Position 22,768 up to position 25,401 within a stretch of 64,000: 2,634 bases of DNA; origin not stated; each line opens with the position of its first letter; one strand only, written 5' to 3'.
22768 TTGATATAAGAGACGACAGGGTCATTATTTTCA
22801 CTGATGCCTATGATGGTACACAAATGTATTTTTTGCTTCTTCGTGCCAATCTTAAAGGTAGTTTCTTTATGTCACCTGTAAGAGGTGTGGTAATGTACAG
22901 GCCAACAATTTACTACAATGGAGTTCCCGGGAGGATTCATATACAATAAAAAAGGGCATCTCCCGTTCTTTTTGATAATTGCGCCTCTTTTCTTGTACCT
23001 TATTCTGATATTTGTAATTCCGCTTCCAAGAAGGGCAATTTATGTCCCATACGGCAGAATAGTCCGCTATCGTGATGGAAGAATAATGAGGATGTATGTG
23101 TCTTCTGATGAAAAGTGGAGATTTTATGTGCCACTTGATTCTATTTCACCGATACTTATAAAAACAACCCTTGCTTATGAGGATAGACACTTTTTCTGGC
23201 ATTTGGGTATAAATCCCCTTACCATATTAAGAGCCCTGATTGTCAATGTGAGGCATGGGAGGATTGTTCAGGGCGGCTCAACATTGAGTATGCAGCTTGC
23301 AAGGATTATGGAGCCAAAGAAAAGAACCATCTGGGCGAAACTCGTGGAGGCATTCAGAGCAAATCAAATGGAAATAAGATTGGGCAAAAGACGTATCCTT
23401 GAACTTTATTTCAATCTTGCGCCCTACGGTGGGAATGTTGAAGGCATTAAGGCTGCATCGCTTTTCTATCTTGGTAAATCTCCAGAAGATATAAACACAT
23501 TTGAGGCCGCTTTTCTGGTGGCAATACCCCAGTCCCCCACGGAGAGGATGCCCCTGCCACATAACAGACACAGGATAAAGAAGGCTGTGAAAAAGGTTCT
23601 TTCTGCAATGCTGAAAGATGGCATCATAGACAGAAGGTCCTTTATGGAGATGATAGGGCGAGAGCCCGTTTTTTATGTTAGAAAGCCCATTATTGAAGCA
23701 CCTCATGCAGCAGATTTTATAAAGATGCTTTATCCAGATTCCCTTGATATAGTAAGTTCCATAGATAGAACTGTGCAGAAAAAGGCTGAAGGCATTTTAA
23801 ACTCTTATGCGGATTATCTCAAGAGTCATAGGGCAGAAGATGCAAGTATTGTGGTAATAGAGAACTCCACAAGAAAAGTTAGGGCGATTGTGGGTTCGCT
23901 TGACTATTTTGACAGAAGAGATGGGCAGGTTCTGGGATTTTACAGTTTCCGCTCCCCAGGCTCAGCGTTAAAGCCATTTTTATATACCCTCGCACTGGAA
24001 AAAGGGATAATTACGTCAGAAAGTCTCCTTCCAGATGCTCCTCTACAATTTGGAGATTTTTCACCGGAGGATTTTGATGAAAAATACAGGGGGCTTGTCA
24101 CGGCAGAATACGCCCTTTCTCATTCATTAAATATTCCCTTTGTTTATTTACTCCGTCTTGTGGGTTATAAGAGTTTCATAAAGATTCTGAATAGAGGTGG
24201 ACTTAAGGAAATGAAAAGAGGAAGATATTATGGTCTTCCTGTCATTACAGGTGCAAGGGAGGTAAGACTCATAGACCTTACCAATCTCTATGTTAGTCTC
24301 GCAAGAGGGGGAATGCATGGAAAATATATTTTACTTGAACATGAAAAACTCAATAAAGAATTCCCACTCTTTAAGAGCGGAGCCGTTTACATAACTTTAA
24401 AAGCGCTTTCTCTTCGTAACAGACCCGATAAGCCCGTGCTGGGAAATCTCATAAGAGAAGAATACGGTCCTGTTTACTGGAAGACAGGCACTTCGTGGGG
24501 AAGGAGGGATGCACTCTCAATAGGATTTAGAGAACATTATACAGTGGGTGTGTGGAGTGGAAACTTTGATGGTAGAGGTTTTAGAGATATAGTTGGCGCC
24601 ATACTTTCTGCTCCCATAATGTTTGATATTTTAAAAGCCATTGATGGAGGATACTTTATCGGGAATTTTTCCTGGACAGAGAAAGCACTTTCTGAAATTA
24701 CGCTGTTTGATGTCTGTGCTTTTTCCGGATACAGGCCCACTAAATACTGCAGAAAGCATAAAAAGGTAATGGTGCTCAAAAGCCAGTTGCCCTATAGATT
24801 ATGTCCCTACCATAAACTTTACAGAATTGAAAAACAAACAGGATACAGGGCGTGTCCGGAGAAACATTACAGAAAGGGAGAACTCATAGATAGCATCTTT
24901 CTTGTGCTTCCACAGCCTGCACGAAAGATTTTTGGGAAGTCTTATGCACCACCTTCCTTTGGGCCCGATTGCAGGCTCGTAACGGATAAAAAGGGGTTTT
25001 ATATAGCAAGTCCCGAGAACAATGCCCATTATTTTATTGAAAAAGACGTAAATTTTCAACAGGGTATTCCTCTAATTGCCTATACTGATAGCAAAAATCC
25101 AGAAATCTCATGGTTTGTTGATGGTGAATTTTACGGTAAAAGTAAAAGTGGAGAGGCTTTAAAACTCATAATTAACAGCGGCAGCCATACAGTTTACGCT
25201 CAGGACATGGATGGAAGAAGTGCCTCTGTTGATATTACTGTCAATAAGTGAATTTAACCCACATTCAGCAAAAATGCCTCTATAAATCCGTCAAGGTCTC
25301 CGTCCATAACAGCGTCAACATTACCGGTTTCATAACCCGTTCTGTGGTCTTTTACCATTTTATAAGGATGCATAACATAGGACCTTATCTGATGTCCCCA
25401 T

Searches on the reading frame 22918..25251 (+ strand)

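Call 65: search_protein_families(library=pfam, proteins=[window:22918-25251:+], max_evalue=0.00001)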
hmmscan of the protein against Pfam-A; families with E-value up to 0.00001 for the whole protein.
window:22918-25251:+ (777 aa): 3 families
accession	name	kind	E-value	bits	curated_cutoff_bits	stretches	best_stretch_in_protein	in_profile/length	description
PF00912.28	Transgly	-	9.2e-47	159.2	27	1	60-231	8-177/178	Transglycosylase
PF06832.18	BiPBP_C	-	4.9e-13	49.2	26.8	1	688-773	6-90/90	Penicillin-Binding Protein C-terminus Family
PF00905.27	Transpeptidase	-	5.9e-10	39.3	22.1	1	310-431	2-130/299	Penicillin binding protein transpeptidase domain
